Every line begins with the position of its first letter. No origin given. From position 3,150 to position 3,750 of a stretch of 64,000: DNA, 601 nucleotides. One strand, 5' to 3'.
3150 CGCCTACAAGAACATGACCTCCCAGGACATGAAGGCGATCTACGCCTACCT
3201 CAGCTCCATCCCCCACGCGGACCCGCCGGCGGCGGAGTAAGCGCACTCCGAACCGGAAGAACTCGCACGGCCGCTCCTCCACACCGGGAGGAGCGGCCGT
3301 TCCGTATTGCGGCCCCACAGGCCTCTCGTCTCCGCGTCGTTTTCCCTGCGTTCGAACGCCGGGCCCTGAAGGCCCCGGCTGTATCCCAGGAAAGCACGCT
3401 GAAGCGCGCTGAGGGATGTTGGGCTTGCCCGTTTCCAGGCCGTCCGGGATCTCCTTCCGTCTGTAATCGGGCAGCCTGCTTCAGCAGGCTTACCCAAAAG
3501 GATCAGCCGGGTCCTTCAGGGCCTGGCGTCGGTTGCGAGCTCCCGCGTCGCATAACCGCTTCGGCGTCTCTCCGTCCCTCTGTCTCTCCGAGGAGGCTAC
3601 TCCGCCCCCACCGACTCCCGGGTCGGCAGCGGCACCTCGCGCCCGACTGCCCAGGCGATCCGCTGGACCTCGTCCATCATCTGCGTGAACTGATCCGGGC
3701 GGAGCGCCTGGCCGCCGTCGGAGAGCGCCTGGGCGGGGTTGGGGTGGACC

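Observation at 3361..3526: MITE-like element family A with two copies and a recurring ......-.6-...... hairpin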

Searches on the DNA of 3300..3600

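Call 22: search_rna_families(source=window, start=3300, end=3600, threshold=evalue, max_evalue=10, show_alignments=3)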
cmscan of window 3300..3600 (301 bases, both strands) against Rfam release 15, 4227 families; matches with E-value up to 10: 5.
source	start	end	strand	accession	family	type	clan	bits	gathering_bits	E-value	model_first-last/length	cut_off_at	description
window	3356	3529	+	RF04159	MIR1437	Gene; miRNA;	-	32.8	168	0.00051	1-192/192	no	MIR1437 microRNA precursor family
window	3334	3404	-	RF01841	veev_FSE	Cis-reg; frameshift_element;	-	14.3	55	3.3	1-71/71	no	venezuelan equine encephalitis virus ribosomal frameshift element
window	3390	3494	+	RF01386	isrB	Gene; sRNA;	-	12.8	35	6.8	1-87/87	no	isrB Hfq binding RNA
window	3412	3451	+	RF01119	sR32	Gene; snRNA; snoRNA; CD-box;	-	9.8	40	3.1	1-57/57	no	Small nucleolar RNA sR32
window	3551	3596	-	RF01128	sR43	Gene; snRNA; snoRNA; CD-box;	-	9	45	7.7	19-56/56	no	Small nucleolar RNA sR42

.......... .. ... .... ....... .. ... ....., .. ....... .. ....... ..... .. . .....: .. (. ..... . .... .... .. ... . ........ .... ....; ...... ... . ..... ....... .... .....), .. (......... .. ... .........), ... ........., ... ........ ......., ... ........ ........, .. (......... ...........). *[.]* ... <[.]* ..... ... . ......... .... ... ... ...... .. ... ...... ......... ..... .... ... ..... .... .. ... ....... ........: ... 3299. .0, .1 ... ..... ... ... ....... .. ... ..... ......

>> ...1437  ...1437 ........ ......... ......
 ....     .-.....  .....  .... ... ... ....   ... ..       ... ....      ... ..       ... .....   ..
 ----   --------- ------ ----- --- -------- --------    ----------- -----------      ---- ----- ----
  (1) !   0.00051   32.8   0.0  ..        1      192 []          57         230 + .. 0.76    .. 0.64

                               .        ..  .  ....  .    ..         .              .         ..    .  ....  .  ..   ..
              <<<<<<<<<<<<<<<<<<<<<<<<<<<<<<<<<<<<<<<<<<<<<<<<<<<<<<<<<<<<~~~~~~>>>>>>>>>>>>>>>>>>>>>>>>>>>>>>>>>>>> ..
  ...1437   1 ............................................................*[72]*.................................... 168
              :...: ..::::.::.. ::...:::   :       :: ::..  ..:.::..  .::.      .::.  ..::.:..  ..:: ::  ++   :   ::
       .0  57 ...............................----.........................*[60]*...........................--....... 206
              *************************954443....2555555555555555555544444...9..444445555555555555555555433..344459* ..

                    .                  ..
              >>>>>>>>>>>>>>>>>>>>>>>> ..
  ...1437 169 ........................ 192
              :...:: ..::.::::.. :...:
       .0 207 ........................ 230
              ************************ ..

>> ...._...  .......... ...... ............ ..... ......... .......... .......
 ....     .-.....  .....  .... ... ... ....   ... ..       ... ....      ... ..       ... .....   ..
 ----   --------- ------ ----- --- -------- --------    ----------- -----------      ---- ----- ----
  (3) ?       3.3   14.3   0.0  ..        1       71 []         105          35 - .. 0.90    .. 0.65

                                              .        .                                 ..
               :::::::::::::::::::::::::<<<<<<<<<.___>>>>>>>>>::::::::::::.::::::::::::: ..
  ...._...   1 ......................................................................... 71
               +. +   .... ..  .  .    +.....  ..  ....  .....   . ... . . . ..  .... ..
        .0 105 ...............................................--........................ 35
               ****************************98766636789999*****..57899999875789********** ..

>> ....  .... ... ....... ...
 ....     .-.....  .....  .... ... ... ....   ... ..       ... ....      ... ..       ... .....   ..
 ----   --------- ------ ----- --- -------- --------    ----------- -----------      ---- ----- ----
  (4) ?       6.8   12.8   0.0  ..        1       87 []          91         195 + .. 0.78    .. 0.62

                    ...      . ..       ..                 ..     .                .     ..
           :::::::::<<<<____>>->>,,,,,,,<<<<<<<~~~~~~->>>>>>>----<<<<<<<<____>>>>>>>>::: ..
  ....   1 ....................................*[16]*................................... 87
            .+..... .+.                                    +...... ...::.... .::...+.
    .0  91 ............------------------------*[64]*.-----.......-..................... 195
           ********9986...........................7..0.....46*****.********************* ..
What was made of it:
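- On Any Rfam RNA family: A permissive scan of copy A gives only a spurious long-hairpin match to MIR1437, 33 bits against a 168-bit cut-off (call 22).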
